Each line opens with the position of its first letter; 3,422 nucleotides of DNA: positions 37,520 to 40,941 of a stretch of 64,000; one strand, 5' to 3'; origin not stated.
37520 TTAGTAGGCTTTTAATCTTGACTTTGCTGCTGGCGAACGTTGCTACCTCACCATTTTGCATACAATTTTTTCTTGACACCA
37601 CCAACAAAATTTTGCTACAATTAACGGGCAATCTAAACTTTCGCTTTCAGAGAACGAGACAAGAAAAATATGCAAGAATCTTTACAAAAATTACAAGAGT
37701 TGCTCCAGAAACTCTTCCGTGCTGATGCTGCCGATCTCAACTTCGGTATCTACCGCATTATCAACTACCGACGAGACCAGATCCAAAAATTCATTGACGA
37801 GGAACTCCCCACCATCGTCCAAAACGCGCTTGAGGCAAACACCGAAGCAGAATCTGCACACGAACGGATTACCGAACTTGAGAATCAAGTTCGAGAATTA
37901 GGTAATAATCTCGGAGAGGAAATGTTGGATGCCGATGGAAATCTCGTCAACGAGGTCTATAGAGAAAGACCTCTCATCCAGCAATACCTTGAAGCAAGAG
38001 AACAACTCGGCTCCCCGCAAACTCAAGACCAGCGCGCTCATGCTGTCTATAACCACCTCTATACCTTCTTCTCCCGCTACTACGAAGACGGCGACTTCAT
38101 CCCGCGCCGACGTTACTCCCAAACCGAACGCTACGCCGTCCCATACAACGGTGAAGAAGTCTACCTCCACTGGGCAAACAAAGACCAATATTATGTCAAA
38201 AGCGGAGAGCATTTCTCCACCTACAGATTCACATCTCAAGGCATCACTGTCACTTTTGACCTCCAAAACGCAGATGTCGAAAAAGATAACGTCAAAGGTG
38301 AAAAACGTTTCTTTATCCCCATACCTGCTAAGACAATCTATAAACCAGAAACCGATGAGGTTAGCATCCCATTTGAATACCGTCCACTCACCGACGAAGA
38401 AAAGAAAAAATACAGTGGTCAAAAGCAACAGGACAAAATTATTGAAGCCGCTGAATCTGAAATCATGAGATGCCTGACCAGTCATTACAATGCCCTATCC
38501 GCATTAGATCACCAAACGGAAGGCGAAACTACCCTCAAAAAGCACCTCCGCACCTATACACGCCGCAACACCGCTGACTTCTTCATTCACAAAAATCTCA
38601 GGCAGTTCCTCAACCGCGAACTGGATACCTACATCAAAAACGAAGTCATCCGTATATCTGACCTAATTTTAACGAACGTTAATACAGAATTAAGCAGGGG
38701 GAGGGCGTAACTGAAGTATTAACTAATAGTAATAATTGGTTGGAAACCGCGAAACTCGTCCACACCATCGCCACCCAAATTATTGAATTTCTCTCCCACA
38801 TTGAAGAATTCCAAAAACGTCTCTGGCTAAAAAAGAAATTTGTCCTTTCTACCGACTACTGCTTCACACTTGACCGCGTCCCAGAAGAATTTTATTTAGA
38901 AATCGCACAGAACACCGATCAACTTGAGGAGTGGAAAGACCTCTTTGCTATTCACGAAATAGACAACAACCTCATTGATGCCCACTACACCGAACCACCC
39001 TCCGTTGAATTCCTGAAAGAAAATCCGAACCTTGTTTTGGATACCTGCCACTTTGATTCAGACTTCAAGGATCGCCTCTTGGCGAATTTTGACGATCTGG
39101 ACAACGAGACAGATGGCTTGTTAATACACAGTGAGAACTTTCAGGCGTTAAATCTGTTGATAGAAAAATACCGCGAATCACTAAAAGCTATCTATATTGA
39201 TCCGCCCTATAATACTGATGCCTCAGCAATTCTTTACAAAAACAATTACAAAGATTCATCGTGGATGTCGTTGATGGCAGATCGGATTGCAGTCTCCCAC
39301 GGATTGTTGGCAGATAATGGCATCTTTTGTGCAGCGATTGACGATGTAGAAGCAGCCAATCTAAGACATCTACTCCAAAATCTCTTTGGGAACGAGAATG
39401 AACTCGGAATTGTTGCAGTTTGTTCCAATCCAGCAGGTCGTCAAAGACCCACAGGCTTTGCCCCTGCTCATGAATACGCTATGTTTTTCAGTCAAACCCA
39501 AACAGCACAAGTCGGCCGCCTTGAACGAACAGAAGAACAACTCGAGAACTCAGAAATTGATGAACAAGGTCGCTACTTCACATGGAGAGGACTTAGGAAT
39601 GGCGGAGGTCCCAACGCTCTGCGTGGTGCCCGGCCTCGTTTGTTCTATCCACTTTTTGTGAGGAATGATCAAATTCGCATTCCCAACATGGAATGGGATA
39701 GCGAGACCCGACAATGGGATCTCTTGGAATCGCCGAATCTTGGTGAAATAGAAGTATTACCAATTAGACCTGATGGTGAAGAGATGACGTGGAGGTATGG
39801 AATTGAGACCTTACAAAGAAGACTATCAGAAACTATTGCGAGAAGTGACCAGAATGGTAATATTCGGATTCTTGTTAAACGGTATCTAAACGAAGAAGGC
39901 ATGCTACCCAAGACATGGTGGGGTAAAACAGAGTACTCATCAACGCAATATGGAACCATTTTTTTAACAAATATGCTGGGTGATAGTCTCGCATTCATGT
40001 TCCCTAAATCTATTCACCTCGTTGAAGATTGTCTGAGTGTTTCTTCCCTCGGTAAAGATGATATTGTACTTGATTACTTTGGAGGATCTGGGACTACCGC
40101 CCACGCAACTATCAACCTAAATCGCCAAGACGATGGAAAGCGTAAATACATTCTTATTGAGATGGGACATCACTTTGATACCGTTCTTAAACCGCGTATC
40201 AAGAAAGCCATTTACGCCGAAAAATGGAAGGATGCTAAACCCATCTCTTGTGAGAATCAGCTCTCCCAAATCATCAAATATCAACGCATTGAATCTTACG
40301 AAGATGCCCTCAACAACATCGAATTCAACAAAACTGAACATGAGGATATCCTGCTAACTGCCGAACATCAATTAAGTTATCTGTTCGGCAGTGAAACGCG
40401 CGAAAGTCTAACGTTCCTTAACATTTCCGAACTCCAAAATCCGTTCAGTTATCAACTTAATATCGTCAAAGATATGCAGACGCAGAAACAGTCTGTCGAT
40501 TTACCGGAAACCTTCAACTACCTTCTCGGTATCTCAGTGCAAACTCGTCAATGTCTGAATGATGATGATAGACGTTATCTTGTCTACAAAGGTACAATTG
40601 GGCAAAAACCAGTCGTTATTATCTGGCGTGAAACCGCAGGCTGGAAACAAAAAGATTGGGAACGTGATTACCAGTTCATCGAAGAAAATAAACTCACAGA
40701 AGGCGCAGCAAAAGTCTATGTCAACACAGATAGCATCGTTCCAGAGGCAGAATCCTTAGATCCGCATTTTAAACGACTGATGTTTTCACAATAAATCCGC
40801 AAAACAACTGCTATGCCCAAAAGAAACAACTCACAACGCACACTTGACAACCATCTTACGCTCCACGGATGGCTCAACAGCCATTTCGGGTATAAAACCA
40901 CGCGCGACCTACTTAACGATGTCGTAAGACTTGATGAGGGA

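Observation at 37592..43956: Type III-like R-M operon with an unrecognised upstream ORF; mod appears split at a G5 tract (single +G would fuse ORF-A and mod)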

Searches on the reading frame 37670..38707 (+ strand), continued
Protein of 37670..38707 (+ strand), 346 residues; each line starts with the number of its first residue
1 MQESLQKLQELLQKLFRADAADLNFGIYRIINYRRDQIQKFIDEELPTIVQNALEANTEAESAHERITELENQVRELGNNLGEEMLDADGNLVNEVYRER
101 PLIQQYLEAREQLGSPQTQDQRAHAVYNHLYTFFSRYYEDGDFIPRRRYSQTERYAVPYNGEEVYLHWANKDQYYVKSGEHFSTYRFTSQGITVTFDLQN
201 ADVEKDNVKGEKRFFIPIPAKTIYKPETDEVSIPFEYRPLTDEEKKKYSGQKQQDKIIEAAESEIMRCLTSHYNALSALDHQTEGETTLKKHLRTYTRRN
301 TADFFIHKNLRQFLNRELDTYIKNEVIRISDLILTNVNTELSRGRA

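Call 69: get_annotated_region(hit=H10, flank=7000)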
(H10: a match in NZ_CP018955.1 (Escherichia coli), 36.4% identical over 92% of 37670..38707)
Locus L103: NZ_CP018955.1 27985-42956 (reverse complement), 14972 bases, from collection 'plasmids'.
description: Escherichia coli strain Ecol_316 plasmid pEC316_2, complete sequence
organism: Escherichia coli (NCBI taxid 562)
taxonomy: Bacteria; Pseudomonadota; Gammaproteobacteria; Enterobacterales; Enterobacteriaceae; Escherichia; Escherichia coli
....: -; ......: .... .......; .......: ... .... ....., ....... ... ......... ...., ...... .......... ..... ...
typing (MOB-suite, as given by PLSDB): conjugative; replicon IncFIB,IncFII; relaxase MOBF,MOBF; mating-pair formation MPF_F
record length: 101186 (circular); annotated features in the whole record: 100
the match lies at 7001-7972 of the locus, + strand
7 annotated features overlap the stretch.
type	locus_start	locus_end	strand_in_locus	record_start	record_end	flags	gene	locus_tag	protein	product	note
CDS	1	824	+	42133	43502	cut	-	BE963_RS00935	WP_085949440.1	IS3-like element ISKpn8 family transposase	GO:0006313 - DNA transposition [Evidence IEA]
CDS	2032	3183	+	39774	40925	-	-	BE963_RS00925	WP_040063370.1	IS30 family transposase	-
CDS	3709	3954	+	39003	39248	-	-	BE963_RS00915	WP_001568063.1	helix-turn-helix transcriptional regulator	-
CDS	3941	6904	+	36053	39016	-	-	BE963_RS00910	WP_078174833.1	SNF2-related protein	-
CDS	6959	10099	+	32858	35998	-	-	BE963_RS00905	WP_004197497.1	DNA methyltransferase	-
CDS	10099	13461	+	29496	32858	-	-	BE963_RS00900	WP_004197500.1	DEAD/DEAH box helicase family protein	-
CDS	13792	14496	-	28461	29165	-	-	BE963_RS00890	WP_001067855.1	IS6-like element IS26 family transposase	GO:0006313 - DNA transposition [Evidence IEA]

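Call 73: search_protein_representatives(protein=window:37670-38707:+)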
Query: 346 residues. Proteins with E-value up to 0.001 (for the whole library): 2033; up to 1e-10: 1188; up to 1e-30: 742. The best 150 are listed.
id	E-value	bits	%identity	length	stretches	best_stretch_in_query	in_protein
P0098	1.8e-144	497.5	67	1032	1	1-339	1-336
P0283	9.1e-127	439.4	60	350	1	1-344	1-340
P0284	6.3e-93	328.2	50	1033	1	2-332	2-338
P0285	3.9e-92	325.6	49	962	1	3-332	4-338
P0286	6.0e-92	325.0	48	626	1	2-332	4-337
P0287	2.0e-90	320.0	50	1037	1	2-332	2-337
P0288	2.3e-90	319.8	49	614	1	1-334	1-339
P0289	4.8e-89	315.4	51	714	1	2-332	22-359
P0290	7.9e-87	308.2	47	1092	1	2-336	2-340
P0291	5.0e-86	305.5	51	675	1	5-332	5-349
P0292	6.3e-86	305.2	48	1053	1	5-333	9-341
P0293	4.0e-85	302.6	46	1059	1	3-333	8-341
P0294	4.2e-85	302.5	48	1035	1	1-334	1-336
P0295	4.8e-85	302.3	48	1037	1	1-336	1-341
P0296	5.2e-85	302.2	46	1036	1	3-332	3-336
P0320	1.3e-72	261.4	44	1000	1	6-332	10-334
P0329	6.2e-71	255.9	42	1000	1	3-332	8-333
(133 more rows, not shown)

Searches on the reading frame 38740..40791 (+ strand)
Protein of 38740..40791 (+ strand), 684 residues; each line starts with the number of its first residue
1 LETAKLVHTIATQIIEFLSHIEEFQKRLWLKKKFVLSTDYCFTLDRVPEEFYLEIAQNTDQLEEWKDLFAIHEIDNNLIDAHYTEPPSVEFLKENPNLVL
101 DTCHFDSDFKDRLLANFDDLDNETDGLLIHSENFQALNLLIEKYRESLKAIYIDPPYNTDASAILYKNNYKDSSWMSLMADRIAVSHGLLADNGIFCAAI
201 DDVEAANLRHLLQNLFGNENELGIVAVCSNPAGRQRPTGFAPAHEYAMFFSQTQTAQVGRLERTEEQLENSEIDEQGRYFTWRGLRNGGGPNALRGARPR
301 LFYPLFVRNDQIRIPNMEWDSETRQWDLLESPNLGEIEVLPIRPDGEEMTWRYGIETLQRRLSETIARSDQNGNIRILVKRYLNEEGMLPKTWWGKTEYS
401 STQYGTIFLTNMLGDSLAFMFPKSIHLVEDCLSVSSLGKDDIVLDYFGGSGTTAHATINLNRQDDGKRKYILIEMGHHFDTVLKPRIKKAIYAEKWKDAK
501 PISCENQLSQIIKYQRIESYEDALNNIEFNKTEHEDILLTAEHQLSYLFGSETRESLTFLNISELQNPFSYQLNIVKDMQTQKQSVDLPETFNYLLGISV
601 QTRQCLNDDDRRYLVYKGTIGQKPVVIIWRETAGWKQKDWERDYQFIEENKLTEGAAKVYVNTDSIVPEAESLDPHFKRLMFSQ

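Call 3: search_protein_families(library=pfam, proteins=[window:38740-40791:+], max_evalue=0.01)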
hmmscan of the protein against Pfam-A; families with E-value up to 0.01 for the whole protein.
window:38740-40791:+ (684 aa): 1 family
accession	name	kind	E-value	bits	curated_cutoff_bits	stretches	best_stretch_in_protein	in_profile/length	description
PF01555.25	N6_N4_Mtase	-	3.1e-24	86.6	26.7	1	149-479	2-215/221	DNA methylase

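Call 4: search_protein_families(library=ncbifam, proteins=[window:38740-40791:+], max_evalue=0.01)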
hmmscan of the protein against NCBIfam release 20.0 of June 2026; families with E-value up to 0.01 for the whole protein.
window:38740-40791:+ (684 aa): 3 families
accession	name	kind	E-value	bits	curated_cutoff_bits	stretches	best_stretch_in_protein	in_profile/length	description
NF008572.0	PRK11524.1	equivalog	5.2e-06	25.8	292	0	135-195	21-81/294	adenine-specific DNA-methyltransferase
NF050803.1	DnaMtaseCcrMCaul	equivalog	7.3e-05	21.8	830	1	434-494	200-254/350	adenine-specific DNA-methyltransferase CcrM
TIGR00095.1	TIGR00095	equivalog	0.0039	16.9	117.5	0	106-165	84-142/194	16S rRNA (guanine(966)-N(2))-methyltransferase RsmD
